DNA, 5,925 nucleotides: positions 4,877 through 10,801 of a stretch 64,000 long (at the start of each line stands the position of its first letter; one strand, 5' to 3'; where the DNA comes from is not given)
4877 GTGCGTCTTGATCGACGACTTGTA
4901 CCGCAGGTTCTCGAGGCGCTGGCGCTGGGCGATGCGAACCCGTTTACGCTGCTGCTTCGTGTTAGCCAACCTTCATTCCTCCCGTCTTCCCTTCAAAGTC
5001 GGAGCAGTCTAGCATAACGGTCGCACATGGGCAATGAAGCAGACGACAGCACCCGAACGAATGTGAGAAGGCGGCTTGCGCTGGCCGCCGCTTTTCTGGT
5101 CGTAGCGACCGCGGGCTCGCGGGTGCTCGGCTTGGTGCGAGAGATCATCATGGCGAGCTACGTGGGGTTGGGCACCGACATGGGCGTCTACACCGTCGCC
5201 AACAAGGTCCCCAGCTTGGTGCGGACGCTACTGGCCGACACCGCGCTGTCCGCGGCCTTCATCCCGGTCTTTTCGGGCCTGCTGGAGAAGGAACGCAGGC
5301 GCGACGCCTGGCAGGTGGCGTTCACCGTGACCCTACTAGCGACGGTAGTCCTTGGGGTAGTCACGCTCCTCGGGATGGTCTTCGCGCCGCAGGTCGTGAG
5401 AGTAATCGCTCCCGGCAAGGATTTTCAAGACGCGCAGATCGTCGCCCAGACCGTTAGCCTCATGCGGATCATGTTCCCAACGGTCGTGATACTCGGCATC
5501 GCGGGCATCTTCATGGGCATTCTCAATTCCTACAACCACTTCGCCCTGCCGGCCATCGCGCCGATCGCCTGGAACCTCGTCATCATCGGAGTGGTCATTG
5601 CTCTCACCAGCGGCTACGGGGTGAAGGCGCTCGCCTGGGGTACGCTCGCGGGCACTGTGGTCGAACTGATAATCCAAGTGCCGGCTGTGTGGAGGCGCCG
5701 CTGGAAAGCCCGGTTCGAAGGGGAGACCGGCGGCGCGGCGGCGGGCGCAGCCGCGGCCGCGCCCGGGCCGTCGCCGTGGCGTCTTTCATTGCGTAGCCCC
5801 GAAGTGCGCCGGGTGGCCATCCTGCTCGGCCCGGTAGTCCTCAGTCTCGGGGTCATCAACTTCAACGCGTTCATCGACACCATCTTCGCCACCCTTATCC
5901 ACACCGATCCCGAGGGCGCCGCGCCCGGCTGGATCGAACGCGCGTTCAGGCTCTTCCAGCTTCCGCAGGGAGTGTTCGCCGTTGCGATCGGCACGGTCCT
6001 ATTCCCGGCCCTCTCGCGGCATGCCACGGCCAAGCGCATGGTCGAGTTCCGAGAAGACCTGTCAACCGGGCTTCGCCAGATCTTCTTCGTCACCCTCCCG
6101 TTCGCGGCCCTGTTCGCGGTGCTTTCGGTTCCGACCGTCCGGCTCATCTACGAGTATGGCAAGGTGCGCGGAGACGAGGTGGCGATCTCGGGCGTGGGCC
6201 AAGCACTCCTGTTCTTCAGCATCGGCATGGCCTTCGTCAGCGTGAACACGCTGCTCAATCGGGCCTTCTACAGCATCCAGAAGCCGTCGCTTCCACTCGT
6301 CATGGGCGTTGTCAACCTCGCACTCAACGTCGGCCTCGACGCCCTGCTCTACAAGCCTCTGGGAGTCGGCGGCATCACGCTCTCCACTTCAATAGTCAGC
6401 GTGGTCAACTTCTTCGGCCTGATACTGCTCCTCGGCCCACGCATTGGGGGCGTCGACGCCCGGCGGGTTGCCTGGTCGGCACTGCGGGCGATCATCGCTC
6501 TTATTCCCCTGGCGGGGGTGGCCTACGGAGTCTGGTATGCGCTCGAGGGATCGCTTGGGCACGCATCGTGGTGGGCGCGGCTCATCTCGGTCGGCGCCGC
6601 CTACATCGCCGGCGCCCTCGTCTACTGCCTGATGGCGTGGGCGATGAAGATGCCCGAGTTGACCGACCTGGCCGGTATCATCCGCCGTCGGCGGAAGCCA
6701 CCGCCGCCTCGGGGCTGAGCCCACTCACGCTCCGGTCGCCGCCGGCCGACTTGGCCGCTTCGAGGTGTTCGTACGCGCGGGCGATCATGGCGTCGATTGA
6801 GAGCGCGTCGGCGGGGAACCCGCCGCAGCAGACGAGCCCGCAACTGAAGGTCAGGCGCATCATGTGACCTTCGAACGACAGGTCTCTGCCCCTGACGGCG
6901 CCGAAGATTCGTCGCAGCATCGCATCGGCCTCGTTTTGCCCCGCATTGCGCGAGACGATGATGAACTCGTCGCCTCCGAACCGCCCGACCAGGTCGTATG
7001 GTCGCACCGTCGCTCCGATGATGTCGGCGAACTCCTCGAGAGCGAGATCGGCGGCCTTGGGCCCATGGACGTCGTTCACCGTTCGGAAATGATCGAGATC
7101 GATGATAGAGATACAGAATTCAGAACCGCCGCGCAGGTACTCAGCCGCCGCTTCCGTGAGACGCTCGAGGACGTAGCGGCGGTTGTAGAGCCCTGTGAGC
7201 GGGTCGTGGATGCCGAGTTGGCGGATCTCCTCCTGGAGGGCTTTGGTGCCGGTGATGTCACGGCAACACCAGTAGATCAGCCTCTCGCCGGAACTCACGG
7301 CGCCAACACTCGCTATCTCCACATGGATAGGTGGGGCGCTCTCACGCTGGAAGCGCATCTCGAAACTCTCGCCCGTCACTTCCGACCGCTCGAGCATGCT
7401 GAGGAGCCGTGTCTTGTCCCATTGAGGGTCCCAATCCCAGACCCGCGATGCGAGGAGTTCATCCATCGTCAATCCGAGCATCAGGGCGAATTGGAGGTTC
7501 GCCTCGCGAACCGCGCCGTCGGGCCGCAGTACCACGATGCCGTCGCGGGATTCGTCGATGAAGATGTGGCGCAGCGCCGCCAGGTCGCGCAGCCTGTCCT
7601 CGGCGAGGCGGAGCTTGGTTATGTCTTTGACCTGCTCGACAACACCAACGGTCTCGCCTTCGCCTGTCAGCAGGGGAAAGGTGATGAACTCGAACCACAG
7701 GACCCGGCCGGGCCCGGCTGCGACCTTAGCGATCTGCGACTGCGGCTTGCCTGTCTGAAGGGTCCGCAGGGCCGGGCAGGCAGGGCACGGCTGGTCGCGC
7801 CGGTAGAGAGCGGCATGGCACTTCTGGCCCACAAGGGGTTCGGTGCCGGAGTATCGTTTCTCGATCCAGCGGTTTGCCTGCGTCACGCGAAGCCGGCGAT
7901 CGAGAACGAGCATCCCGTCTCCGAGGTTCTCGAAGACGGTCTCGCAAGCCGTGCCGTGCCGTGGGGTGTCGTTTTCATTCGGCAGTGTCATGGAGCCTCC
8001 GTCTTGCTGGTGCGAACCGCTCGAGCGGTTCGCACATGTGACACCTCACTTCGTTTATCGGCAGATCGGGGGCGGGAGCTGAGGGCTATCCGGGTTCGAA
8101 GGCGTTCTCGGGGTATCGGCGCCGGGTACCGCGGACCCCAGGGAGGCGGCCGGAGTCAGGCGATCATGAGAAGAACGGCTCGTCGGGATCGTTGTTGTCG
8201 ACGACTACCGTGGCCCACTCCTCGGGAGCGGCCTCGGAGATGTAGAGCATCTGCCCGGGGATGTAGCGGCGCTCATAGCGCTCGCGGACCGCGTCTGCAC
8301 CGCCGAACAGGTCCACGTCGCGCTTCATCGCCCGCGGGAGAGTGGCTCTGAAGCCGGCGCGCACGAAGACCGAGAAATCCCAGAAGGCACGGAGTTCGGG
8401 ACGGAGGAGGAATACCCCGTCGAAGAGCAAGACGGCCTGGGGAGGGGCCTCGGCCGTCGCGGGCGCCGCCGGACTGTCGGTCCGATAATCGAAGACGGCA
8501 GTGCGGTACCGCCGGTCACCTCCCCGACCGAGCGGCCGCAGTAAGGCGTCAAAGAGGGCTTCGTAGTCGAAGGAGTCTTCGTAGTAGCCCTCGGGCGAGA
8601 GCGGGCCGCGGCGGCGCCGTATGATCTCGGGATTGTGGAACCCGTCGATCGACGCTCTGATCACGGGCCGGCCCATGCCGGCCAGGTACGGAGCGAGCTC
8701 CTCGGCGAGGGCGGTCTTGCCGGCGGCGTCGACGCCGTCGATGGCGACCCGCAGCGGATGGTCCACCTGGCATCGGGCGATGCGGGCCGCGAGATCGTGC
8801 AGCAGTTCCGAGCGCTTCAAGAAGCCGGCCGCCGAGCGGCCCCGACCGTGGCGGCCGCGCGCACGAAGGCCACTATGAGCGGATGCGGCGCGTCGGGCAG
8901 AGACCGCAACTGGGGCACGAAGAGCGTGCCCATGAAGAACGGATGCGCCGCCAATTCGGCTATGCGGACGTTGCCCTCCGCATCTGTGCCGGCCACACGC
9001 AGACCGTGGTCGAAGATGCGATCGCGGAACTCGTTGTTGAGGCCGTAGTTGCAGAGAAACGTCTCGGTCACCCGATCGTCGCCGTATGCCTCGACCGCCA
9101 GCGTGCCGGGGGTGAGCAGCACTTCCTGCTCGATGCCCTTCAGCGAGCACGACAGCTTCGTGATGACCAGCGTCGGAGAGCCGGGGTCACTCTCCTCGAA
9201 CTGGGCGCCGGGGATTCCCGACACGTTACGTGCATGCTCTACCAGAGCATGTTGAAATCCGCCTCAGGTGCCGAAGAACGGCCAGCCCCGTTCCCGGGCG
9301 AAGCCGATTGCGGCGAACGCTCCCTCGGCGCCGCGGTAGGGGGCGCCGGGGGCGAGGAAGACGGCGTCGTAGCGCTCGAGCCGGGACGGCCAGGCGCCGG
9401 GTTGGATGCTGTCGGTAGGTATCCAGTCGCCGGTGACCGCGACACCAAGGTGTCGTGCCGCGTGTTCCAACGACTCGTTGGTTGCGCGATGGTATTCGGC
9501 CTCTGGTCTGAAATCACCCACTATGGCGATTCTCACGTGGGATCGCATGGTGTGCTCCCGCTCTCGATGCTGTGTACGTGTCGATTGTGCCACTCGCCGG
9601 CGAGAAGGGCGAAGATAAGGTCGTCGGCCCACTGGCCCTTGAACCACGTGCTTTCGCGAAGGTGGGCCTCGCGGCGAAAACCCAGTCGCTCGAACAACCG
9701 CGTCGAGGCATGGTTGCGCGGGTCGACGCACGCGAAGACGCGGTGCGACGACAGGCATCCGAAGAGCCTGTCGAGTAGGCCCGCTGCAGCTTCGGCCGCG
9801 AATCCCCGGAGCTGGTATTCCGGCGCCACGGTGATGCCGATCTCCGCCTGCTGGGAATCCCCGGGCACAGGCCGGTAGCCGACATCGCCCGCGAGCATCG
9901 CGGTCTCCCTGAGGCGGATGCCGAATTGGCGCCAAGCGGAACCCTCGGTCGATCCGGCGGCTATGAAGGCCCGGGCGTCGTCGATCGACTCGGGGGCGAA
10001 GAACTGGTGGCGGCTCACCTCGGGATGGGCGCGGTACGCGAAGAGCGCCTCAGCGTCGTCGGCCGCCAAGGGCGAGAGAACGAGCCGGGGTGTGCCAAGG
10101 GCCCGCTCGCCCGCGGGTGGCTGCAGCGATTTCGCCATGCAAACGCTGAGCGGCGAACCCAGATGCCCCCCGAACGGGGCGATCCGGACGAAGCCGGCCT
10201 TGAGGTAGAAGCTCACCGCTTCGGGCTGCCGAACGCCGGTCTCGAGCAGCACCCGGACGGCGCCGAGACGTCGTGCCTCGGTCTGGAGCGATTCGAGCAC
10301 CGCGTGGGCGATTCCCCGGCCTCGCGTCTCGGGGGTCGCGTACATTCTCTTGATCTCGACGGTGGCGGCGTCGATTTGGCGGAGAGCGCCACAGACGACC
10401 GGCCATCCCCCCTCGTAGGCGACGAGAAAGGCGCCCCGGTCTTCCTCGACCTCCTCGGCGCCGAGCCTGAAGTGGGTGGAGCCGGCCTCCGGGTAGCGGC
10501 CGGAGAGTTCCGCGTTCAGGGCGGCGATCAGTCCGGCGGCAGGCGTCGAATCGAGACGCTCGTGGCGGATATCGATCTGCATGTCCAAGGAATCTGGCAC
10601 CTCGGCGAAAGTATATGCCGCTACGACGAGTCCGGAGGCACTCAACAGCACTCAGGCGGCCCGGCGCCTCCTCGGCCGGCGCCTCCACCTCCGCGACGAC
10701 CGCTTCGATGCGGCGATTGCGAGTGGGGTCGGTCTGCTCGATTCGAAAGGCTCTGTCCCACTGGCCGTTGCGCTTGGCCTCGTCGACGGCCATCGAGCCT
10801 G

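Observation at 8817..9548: In-frame UGA at the nucleophile position of a CTP-synthase-C-terminal-like protein, with a SECIS-like hairpin 12 nt downstream: candidate selenoprotein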

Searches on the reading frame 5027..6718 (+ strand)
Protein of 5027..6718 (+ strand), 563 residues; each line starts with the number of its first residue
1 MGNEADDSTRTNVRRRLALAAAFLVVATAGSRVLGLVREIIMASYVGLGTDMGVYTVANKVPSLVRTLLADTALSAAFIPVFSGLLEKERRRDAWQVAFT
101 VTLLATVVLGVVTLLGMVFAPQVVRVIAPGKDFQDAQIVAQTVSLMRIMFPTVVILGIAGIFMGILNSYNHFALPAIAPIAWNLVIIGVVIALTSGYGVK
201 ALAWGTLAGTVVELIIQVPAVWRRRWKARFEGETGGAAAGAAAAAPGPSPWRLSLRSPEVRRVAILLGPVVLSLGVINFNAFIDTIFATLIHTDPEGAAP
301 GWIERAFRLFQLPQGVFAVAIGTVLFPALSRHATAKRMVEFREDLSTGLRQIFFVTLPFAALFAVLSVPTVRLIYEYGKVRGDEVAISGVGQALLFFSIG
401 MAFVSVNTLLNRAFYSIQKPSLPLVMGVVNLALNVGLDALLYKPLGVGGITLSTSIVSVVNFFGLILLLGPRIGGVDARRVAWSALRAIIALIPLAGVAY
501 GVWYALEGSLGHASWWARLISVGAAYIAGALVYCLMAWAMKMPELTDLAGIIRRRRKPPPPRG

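Call 54: search_protein_families(library=ncbifam, proteins=[window:5027-6718:+], max_evalue=0.00001)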
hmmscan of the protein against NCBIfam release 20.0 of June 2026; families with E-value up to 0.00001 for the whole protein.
window:5027-6718:+ (563 aa): 1 family
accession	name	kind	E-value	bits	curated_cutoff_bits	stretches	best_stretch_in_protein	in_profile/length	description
TIGR01695.1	murJ_mviN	equivalog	1.3e-102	344.1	235.55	1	21-547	6-503/506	murein biosynthesis integral membrane protein MurJ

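Call 55: search_protein_families(library=pfam, proteins=[window:5027-6718:+], max_evalue=0.00001)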
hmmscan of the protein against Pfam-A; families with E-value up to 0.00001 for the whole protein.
window:5027-6718:+ (563 aa): 2 families
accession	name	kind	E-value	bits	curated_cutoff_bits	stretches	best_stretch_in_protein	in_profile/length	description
PF03023.19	MurJ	-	2.4e-92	310.4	27.4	1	42-502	1-432/451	Lipid II flippase MurJ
PF01554.23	MatE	-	1.8e-07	31.5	24.9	1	41-183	18-152/161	MatE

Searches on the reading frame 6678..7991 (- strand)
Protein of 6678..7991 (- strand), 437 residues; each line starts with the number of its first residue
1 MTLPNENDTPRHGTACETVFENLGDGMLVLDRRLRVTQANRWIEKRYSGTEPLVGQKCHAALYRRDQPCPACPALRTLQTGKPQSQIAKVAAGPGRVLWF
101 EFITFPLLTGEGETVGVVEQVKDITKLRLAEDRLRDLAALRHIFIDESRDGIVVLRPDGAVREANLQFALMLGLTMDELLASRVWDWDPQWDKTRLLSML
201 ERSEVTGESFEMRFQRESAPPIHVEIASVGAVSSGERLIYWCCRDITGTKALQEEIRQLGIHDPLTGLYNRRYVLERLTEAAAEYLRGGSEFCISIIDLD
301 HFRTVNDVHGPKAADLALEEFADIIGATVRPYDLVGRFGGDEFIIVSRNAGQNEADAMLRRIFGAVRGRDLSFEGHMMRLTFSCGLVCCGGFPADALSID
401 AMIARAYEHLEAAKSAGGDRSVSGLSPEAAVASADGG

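Call 54: search_protein_families(library=ncbifam, proteins=[window:6678-7991:-], max_evalue=0.00001)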
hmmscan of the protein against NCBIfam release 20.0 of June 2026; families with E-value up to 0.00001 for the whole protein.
window:6678-7991:- (437 aa): 22 families
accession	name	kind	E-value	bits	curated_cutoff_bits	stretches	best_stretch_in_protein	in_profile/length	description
NF038266.1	diguan_SiaD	equivalog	9.8e-38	130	290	1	251-420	85-251/252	biofilm regulation diguanylate cyclase SiaD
TIGR00254.1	GGDEF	domain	4.4e-34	117.6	37.4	1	258-421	3-164/168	diguanylate cyclase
NF007135.0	PRK09581.1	equivalog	1.3e-30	106.7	474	1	253-422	286-453/457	PleD family two-component system response regulator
NF007380.0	PRK09894.1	equivalog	9.9e-28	97.3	256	1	262-422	131-285/296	diguanylate cyclase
NF045675.1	PhdiestaseDibA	equivalog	9.5e-26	90.3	980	1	126-418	69-358/623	phosphodiesterase DibA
NF047654.1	DiguCycDgcRLepto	equivalog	1.9e-25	89.4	500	1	249-422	122-294/295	diguanylate cyclase DgcR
NF007298.0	PRK09776.1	equivalog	2.2e-24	85.4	1135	1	243-388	667-812/1111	diguanylate cyclase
NF011955.1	PRK15426.1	equivalog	9.3e-23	80.2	408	1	249-417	387-554/564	cellulose biosynthesis regulator diguanylate cyclase DgcQ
NF051473.1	DigCycDgcsShew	equivalog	2.8e-22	79.5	400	1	255-369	130-243/291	diguanylate cyclase DgcS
NF007423.1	PRK09966.1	equivalog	1.1e-21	77.2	325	1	258-388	237-368/390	diguanylate cyclase DgcN/YfiN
NF041606.1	dguan_cyc_DgcA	equivalog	1.9e-21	76.4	370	1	264-420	182-335/340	diguanylate cyclase DgcA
NF007474.0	PRK10060.1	equivalog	3.5e-19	68.5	782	1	234-417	209-388/663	cyclic di-GMP phosphodiesterase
TIGR00229.1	sensory_box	domain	7.7e-18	64.8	22.9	1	144-255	10-125/126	PAS domain S-box protein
NF053781.1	cdiGMPphdstlr2612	equivalog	8.4e-18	63.4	1600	1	97-387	673-968/1268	Tlr1612 family c-di-GMP phosphodiesterase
NF040885.1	diguan_DgcJ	equivalog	3.3e-17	62.4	500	1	254-386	335-462/493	diguanylate cyclase DgcJ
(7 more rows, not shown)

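Call 55: search_protein_families(library=pfam, proteins=[window:6678-7991:-], max_evalue=0.00001)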
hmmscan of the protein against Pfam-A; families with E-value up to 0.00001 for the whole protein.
window:6678-7991:- (437 aa): 5 families
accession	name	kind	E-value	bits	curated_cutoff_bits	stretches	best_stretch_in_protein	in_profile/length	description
PF00990.26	GGDEF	-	5.9e-31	107.8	23.8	1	261-419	2-160/161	Diguanylate cyclase, GGDEF domain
PF08448.16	PAS_4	-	1.2e-18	67.8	23.1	1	20-128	1-109/110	PAS fold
PF13426.13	PAS_9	-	5.2e-17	62.4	27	1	150-247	2-102/103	PAS domain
PF13188.13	PAS_8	-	2.3e-10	40.4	21.8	0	145-193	7-55/65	PAS domain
PF00989.32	PAS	-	8.3e-09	35.9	22.6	0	144-243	6-108/113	PAS fold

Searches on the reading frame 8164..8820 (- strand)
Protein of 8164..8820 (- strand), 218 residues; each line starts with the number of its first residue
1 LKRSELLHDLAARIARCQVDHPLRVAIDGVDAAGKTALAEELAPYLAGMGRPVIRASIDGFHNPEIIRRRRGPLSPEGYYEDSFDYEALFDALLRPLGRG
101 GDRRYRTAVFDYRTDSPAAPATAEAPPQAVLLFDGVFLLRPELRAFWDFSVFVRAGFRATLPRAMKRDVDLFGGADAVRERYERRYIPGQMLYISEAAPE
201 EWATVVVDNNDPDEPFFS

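Call 54: search_protein_families(library=ncbifam, proteins=[window:8164-8820:-], max_evalue=0.00001)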
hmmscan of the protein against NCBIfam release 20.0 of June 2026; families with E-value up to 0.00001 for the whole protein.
window:8164-8820:- (218 aa): 5 families
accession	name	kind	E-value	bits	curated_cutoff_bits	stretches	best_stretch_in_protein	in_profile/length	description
NF005807.0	PRK07667.1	equivalog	1.8e-15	57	221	1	14-207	10-192/193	kinase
NF006746.0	PRK09270.1-5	subfamily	4.1e-15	55.3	250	1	8-202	6-203/210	nucleoside/nucleotide kinase family protein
NF006744.0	PRK09270.1-3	equivalog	3.8e-12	46.1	281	1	2-198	5-202/213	nucleoside/nucleotide kinase family protein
NF004018.0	PRK05480.1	equivalog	5e-08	32.7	180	1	23-208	7-186/210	uridine kinase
NF006743.0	PRK09270.1-2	equivalog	7.9e-08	31.6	227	1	7-141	12-144/217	nucleoside/nucleotide kinase family protein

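Call 55: search_protein_families(library=pfam, proteins=[window:8164-8820:-], max_evalue=0.00001)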
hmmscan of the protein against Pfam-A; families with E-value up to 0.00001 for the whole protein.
window:8164-8820:- (218 aa): 0 families

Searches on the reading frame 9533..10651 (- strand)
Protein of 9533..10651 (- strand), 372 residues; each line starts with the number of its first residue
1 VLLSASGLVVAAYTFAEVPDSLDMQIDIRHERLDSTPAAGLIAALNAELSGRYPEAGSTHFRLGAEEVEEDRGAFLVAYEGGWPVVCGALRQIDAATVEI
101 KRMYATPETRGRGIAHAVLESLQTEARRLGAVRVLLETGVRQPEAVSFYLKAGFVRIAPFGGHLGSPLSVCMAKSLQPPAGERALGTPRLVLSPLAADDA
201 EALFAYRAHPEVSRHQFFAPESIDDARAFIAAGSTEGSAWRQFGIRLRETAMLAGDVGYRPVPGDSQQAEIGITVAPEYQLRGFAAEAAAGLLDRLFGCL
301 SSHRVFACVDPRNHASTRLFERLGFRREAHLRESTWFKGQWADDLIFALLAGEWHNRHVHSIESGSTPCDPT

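Call 54: search_protein_families(library=ncbifam, proteins=[window:9533-10651:-], max_evalue=0.00001)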
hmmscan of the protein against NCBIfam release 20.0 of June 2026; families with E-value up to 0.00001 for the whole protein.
window:9533-10651:- (372 aa): 7 families
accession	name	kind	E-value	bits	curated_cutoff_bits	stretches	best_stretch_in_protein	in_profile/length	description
TIGR01575.1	rimI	equivalog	2.7e-13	50.2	86.4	1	66-157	25-115/132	ribosomal protein S18-alanine N-acetyltransferase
NF008072.0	PRK10809.1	equivalog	8.6e-09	35.4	190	1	265-356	101-192/194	ribosomal protein S5-alanine N-acetyltransferase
NF011709.0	PRK15130.1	equivalog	1.8e-08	34.4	218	1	267-358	82-173/186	spermidine N1-acetyltransferase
NF040503.1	resist_ArsN1a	equivalog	1.5e-07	31.3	170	0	103-157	82-136/159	arsinothricin resistance N-acetyltransferase ArsN1 family A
NF005921.0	PRK07922.1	equivalog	2.6e-07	30.4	180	1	73-157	46-126/170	amino-acid N-acetyltransferase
NF040504.1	resist_ArsN1b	equivalog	3.2e-07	30.3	210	0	269-343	78-151/159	arsinothricin resistance N-acetyltransferase ArsN1 family B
TIGR02406.1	ectoine_EctA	equivalog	1.1e-06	28.7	120.6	0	274-340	73-138/157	diaminobutyrate acetyltransferase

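Call 55: search_protein_families(library=pfam, proteins=[window:9533-10651:-], max_evalue=0.00001)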
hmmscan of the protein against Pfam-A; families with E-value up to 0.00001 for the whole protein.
window:9533-10651:- (372 aa): 6 families
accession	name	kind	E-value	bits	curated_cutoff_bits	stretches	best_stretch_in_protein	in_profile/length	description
PF13302.13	Acetyltransf_3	-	1.6e-31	110.3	25.4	1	189-326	1-138/138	Acetyltransferase (GNAT) domain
PF00583.31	Acetyltransf_1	-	7.7e-24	84.6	20.7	2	61-154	21-116/116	Acetyltransferase (GNAT) family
PF13508.13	Acetyltransf_7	-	1.2e-14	54.9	27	1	72-155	2-83/84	Acetyltransferase (GNAT) domain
PF08445.16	FR47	-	2.7e-10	40.5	22.1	1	272-328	26-80/86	FR47-like protein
PF13673.13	Acetyltransf_10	-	3e-09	37.4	23.6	1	66-158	24-111/128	Acetyltransferase (GNAT) domain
PF13523.12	Acetyltransf_8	-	1e-07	32.1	27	0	272-330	83-142/145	Acetyltransferase (GNAT) domain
